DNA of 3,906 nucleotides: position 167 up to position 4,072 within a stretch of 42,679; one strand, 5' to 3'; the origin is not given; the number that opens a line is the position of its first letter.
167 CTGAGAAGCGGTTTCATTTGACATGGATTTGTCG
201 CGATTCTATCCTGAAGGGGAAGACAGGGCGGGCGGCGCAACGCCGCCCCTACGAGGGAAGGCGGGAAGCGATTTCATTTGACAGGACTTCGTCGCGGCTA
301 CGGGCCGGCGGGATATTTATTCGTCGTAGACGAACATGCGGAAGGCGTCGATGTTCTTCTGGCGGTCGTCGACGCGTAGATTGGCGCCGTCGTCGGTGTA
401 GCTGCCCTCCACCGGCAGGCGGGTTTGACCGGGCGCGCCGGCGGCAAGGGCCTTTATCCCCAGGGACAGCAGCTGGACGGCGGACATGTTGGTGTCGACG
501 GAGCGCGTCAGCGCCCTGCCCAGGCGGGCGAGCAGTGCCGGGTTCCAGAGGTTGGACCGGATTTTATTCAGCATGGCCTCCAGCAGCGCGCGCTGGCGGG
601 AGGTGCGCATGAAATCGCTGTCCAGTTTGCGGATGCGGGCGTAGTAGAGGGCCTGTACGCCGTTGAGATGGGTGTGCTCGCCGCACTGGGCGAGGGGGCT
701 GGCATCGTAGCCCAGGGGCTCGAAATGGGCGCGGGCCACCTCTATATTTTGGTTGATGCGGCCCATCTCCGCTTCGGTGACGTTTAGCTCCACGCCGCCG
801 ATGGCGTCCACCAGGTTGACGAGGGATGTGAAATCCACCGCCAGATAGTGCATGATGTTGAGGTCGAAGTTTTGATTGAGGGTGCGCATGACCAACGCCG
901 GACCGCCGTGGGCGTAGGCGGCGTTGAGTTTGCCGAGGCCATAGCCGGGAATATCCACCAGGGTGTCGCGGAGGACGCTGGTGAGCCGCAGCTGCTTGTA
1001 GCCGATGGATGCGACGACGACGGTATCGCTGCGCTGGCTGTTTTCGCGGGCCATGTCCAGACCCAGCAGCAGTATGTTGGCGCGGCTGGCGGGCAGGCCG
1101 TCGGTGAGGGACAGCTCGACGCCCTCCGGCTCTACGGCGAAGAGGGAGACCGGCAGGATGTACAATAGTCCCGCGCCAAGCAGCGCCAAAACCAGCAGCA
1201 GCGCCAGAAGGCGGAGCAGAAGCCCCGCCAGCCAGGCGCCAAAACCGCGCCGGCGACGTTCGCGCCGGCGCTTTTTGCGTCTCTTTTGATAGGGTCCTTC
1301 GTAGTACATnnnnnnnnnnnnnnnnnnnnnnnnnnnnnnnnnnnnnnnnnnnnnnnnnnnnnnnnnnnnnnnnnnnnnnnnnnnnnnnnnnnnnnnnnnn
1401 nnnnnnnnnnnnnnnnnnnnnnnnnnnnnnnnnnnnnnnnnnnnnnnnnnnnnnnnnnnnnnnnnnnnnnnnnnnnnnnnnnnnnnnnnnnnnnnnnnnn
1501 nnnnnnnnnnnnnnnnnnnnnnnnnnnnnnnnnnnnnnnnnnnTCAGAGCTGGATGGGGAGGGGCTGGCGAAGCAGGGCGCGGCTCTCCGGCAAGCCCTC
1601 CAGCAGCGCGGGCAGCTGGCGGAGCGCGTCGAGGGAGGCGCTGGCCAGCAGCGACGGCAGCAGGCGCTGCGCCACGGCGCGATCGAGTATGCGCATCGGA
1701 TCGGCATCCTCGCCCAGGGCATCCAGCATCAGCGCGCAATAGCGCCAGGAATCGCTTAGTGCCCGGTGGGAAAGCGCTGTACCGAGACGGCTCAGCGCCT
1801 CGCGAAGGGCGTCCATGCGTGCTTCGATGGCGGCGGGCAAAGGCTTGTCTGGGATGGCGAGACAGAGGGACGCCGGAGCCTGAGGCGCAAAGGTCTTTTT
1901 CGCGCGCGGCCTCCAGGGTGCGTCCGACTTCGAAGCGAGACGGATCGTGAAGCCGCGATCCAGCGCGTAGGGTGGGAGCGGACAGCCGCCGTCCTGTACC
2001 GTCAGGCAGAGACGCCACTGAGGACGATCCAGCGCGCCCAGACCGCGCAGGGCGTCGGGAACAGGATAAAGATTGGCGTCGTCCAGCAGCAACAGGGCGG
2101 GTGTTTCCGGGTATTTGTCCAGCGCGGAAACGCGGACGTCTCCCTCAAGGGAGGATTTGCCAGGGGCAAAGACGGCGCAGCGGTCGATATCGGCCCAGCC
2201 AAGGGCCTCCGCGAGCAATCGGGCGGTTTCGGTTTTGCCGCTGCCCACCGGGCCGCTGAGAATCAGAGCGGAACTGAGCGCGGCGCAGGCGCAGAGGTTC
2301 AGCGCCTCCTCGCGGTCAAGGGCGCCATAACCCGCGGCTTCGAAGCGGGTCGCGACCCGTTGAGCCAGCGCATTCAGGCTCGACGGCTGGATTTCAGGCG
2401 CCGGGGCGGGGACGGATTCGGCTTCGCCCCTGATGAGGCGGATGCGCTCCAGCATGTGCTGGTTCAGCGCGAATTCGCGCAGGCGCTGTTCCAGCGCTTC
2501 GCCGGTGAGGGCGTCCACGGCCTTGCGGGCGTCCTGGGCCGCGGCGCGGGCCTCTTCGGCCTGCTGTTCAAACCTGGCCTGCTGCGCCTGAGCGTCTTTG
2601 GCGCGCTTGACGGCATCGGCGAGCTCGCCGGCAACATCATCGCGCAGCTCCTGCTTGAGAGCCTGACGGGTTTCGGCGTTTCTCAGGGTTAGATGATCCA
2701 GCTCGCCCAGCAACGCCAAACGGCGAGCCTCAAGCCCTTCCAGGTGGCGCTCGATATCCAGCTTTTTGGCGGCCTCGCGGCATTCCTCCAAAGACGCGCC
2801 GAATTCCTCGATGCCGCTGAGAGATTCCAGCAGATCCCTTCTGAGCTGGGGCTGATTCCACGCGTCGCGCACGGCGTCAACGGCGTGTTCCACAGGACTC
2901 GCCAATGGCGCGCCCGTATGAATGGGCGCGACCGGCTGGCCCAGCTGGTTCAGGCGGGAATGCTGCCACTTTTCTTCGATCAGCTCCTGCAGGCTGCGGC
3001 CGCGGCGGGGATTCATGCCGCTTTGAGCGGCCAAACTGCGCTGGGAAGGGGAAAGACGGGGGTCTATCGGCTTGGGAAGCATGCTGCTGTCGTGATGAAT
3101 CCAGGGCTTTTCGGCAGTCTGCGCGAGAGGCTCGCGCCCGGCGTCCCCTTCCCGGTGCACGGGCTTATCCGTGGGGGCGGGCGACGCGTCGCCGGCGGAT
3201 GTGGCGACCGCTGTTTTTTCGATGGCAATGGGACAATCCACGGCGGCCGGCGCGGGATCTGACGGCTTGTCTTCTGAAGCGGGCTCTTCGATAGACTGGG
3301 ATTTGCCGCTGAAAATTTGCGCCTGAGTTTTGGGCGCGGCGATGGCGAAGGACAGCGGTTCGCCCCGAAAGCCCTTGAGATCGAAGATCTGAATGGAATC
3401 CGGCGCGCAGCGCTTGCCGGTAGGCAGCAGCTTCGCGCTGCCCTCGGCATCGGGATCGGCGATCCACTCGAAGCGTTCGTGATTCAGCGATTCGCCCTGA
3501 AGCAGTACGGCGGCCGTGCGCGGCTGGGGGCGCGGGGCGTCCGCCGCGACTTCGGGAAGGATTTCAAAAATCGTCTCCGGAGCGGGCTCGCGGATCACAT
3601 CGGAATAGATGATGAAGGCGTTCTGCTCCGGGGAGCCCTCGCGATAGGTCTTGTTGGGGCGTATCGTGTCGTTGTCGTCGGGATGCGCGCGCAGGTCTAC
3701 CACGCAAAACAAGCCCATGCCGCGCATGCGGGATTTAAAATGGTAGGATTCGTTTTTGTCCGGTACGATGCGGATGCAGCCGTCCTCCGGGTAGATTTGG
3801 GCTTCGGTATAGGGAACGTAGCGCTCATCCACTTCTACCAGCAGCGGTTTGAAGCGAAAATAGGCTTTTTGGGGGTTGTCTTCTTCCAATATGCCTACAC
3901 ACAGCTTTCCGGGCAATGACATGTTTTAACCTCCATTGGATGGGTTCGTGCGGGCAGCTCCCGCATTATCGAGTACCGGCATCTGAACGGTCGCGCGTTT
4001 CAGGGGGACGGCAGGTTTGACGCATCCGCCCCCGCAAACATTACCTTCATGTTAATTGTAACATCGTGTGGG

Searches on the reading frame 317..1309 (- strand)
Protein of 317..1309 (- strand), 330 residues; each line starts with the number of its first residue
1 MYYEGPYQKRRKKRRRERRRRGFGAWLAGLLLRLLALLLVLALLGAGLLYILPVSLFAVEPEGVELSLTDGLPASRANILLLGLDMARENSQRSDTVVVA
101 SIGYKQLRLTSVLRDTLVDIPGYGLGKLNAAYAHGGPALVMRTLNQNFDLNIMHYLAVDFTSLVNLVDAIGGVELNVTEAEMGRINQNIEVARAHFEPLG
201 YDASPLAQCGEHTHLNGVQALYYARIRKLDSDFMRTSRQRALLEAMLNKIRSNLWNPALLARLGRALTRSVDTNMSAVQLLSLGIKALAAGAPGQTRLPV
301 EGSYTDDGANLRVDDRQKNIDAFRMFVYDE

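Call 7: search_protein_families(library=phrogs, proteins=[window:317-1309:-], max_evalue=0.001)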
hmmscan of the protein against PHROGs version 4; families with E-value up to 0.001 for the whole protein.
window:317-1309:- (330 aa): 0 families

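Call 8: search_protein_families(library=pfam, proteins=[window:317-1309:-], max_evalue=0.001)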
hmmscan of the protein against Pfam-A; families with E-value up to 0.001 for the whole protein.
window:317-1309:- (330 aa): 1 family
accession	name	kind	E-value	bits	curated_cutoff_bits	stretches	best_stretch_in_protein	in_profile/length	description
PF03816.19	LytR_cpsA_psr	-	9.1e-33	114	24.6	1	93-251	1-149/150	LytR_cpsA_psr family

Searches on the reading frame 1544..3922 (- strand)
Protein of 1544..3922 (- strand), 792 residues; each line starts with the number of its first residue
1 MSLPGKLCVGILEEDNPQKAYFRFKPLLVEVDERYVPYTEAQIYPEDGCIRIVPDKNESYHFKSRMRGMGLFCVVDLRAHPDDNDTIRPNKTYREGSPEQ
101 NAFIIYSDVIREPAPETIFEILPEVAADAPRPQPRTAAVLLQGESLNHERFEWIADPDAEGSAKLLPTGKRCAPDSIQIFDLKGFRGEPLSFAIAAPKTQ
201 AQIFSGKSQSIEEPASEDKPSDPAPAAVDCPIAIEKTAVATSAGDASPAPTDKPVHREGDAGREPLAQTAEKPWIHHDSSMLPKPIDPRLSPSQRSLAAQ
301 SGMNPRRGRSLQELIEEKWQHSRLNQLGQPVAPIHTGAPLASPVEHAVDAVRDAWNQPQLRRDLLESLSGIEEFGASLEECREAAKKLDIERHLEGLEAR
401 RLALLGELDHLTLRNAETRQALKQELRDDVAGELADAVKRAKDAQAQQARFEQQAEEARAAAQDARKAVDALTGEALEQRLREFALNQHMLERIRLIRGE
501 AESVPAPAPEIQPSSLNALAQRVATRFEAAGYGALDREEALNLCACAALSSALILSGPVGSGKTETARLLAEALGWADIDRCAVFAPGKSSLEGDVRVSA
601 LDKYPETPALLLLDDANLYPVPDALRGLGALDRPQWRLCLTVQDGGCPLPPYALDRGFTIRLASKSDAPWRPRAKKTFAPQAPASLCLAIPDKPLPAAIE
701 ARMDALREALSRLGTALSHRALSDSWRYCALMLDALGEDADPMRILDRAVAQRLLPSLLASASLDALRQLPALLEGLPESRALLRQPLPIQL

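Call 5: search_protein_families(library=pfam, proteins=[window:1544-3922:-], max_evalue=0.01)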
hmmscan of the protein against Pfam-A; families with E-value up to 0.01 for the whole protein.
window:1544-3922:- (792 aa): 1 family
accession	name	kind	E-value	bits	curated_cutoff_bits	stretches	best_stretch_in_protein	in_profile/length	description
PF13401.12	AAA_22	-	0.0019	18.9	27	0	552-575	7-30/130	AAA domain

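Call 7: search_protein_families(library=phrogs, proteins=[window:1544-3922:-], max_evalue=0.001)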
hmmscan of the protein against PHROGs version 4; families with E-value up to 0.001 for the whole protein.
window:1544-3922:- (792 aa): 0 families

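Call 29: search_protein_families(library=ncbifam, proteins=[window:1544-3922:-], max_evalue=0.01)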
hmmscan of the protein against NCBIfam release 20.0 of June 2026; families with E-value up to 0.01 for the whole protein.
window:1544-3922:- (792 aa): 2 families
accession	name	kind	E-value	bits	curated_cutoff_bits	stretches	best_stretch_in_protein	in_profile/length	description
NF006585.0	PRK09111.1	equivalog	0.0035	16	604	0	549-577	61-89/616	DNA polymerase III subunit gamma/tau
TIGR02397.1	dnaX_nterm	equivalog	0.0043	16.3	250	1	549-575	35-61/355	DNA polymerase III subunit gamma/tau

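Call 30: search_solved_structures(query=window:1544-3922:-, max_evalue=1)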
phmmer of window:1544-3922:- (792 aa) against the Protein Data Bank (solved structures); distinct sequences matched with E-value up to 1: 5.
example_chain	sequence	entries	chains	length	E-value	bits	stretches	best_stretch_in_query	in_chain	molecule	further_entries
6vvo_A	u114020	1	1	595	0.12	14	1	551-597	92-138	Replication factor C subunit 1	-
3nbx_X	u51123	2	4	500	0.58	11.8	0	518-572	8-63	ATPase ravA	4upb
6q7l_V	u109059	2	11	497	0.61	11.7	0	518-572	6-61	ATPase RavA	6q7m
6q7l_U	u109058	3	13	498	0.61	11.7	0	518-572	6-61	ATPase RavA | RavA | RavA + Mg-ADP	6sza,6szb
6pf2_A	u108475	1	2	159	0.62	11.7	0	419-503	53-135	Myosin, heavy polypeptide 7, cardiac muscle, beta variant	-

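Call 39: find_homologous_proteins(query=window:1544-3922:-, max_evalue=0.00001)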
Query window:1544-3922:- (792 aa): 364 proteins with E <= 0.00001 among 8000 candidates; the best 120 are listed.
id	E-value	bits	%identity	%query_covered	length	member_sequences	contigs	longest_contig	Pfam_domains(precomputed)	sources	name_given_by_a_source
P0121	0.0e+0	1742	99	100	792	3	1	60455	-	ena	-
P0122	0.0e+0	1191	70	100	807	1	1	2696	-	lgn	-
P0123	0.0e+0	1168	69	100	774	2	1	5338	-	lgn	-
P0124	0.0e+0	1156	68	100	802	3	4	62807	-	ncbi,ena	-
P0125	0.0e+0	1153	69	100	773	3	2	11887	-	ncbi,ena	-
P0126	0.0e+0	1150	68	100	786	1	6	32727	-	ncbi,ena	-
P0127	0.0e+0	1150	68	100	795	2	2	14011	-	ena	-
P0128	0.0e+0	1142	69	100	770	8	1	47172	-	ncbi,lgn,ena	-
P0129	0.0e+0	1138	69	100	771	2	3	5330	-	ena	-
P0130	0.0e+0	1137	68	99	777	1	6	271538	-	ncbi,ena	-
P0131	0.0e+0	1135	68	100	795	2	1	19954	-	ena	-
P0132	0.0e+0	1132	66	100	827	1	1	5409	-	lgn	-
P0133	0.0e+0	1124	68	100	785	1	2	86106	-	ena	-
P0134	0.0e+0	1124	67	100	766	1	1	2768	-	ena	-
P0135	0.0e+0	1108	67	100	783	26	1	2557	-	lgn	-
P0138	0.0e+0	1093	70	69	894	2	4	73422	-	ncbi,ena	-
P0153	0.0e+0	1059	63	100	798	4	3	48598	-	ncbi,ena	-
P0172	7.0e-279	946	59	100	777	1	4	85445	-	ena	-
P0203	1.0e-215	737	48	100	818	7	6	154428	-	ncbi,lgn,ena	-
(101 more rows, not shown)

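Call 40: find_encoding_contigs(protein=P0203, flank=10000, max_places=1)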
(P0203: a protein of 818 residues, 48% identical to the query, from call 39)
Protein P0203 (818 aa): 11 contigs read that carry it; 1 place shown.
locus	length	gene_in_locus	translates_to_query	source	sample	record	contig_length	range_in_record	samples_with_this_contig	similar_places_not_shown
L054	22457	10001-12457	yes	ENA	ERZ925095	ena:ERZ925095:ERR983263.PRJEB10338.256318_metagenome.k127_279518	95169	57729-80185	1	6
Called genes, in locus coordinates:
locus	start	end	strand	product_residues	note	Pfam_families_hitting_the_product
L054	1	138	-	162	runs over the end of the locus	-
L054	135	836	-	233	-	-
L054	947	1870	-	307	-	PF07136:DUF1385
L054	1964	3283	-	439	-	PF01276:OKR_DC_1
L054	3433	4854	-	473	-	PF04055:Radical_SAM, PF13353:Fer4_12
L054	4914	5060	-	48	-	PF13165:SCIFF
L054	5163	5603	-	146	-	-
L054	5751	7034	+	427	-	PF06838:Met_gamma_lyase, PF01053:Cys_Met_Meta_PP (weak)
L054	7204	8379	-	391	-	PF00753:Lactamase_B, PF23023:Anti-Pycsar_Apyc1 (faint), PF12706:Lactamase_B_2 (weak), PF00932:LTD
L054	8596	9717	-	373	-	PF01408:GFO_IDH_MocA, PF03447:NAD_binding_3, PF22725:GFO_IDH_MocA_C3, PF02894:GFO_IDH_MocA_C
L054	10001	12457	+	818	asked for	-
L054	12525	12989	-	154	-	-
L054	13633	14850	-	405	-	PF00486:Trans_reg_C, PF03704:BTAD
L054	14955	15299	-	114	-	PF01627:Hpt (weak)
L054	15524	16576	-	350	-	PF00437:T2SSE, PF13191:AAA_16 (weak), PF13401:AAA_22 (weak)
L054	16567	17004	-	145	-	-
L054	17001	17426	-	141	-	-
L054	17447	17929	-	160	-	PF16152:DUF4860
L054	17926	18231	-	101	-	-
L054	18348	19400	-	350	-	PF00482:T2SSF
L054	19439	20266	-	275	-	PF04473:DUF553 (faint), PF01841:Transglut_core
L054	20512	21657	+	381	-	PF00990:GGDEF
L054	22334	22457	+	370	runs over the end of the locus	PF00871:Acetate_kinase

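Call 41: find_encoding_contigs(protein=P0172, flank=10000, max_places=1)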
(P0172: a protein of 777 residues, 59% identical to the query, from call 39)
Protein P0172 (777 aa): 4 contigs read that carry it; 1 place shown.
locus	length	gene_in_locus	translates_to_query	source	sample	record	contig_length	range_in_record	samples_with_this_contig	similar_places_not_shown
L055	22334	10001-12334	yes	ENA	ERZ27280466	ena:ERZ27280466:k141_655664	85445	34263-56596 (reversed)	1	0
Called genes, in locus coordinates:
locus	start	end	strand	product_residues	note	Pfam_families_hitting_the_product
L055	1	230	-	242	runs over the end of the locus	PF01061:ABC2_membrane, PF12698:ABC2_membrane_3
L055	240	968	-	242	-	PF00005:ABC_tran, PF13304:AAA_21 (weak)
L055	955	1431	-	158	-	PF11457:DUF3021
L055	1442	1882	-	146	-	PF04397:LytTR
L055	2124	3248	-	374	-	PF04055:Radical_SAM (weak)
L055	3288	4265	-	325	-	-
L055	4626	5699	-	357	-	PF00365:PFK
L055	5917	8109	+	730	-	PF13089:PP_kinase_N, PF02503:PP_kinase, PF17941:PP_kinase_C_1, PF13091:PLDc_2, PF13090:PP_kinase_C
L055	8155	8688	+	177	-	PF03729:DUF308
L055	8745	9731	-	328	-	PF03816:LytR_cpsA_psr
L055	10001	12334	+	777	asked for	-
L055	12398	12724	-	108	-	-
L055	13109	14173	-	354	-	PF00044:Gp_dh_N, PF02800:Gp_dh_C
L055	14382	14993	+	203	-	-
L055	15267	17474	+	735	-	PF00496:SBP_bac_5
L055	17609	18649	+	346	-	PF00528:BPD_transp_1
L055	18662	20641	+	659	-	PF12911:OppC_N (weak), PF25390:WD40_RLD, PF00415:RCC1 (faint), PF13540:RCC1_2, PF25390:WD40_RLD (weak), PF00528:BPD_transp_1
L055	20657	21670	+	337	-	PF02463:SMC_N (weak), PF00005:ABC_tran, PF13304:AAA_21, PF08352:oligo_HPY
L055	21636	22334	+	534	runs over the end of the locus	PF00005:ABC_tran, PF08352:oligo_HPY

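Call 42: find_encoding_contigs(protein=P0153, flank=10000, max_places=1)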
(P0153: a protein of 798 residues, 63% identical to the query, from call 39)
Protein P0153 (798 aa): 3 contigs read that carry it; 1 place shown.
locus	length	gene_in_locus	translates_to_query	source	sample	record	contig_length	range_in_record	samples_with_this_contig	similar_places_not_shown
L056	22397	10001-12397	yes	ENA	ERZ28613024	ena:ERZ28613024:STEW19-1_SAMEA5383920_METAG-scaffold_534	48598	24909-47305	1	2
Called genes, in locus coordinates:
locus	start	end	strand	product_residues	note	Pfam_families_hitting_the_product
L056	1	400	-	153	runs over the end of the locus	-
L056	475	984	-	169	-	-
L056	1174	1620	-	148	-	-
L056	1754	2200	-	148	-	PF20536:DUF6751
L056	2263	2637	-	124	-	-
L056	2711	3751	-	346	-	-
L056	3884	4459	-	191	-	-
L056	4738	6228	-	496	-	PF05133:SPP1_portal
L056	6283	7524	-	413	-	PF04466:Terminase_3, PF17288:Terminase_3C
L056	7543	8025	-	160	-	-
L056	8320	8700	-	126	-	PF04545:Sigma70_r4, PF08281:Sigma70_r4_2 (weak)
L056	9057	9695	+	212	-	PF13443:HTH_26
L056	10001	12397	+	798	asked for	-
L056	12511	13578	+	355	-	PF03816:LytR_cpsA_psr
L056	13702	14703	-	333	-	PF13793:Pribosyltran_N, PF00156:Pribosyltran, PF14572:Pribosyl_synth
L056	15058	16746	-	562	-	PF12229:PG_binding_4, PF04294:VanW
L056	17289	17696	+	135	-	PF02579:Nitro_FeMo-Co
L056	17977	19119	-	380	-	PF00226:DnaJ, PF01556:DnaJ_C, PF00684:DnaJ_CXXCXGXG, PF15777:Anti-TRAP (faint), PF27439:DnaJ_C_2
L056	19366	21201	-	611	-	PF00012:HSP70, PF06723:MreB_Mbl, PF00012:HSP70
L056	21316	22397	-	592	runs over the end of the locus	PF06723:MreB_Mbl, PF00012:HSP70, PF01025:GrpE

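Call 43: find_encoding_contigs(protein=P0138, flank=10000, max_places=1)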
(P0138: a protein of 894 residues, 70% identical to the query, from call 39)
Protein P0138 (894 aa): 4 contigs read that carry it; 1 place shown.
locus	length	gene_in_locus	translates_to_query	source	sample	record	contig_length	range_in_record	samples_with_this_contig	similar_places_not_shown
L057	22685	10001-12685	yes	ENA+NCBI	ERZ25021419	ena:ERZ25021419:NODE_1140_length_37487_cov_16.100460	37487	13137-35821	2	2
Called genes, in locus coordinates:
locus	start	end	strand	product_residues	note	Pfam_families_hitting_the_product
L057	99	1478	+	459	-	PF00990:GGDEF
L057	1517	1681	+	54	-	-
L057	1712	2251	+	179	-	-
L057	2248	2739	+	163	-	PF00563:EAL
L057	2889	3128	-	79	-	-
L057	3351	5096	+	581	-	PF01235:Na_Ala_symp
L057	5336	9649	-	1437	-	-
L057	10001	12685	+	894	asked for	-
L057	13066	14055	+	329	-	PF03816:LytR_cpsA_psr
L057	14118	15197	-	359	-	PF04015:DUF362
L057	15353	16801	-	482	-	PF03446:NAD_binding_2, PF00393:6PGD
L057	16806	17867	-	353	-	PF00294:PfkB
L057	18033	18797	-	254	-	PF00106:adh_short, PF08659:KR, PF13561:adh_short_C2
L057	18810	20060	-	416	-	PF13660:DUF4147, PF05161:MOFRL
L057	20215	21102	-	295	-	PF02737:3HCDH_N (faint), PF02826:2-Hacid_dh_C (weak), PF03446:NAD_binding_2, PF03807:F420_oxidored, PF14833:NAD_binding_11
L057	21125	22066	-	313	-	PF02779:Transket_pyr, PF02780:Transketolase_C, PF22613:Transketolase_C_1 (weak)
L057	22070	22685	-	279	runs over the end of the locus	PF13292:DXP_synthase_N, PF00456:Transketolase_N, PF00676:E1_dh, PF09364:XFP_N (weak), PF02775:TPP_enzyme_C (faint)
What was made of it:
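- The flanks are host genes. p792 and its neighbours occur without any phage cluster in L054, L055 and L057 (calls 40, 41, 43). The left-flank genes exist without the cluster in related genomes (calls 40, 41, 43).
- Tried and rejected: Homologues at 70%, 59% and 48% identity sit in host contexts without any phage cluster (calls 40, 41, 43).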

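Call 48: search_protein_families(library=pfam, proteins=[L056:7543-8025:-], max_evalue=0.01)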
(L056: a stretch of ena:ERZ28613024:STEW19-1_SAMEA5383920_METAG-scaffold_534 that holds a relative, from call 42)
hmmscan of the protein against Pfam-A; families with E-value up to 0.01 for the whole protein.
L056:7543-8025:- (160 aa): 0 families

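Call 94: search_protein_families(library=padloc, proteins=[window:1544-3922:-], max_evalue=0.01)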
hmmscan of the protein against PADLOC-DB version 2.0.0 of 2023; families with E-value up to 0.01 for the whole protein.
window:1544-3922:- (792 aa): 0 families
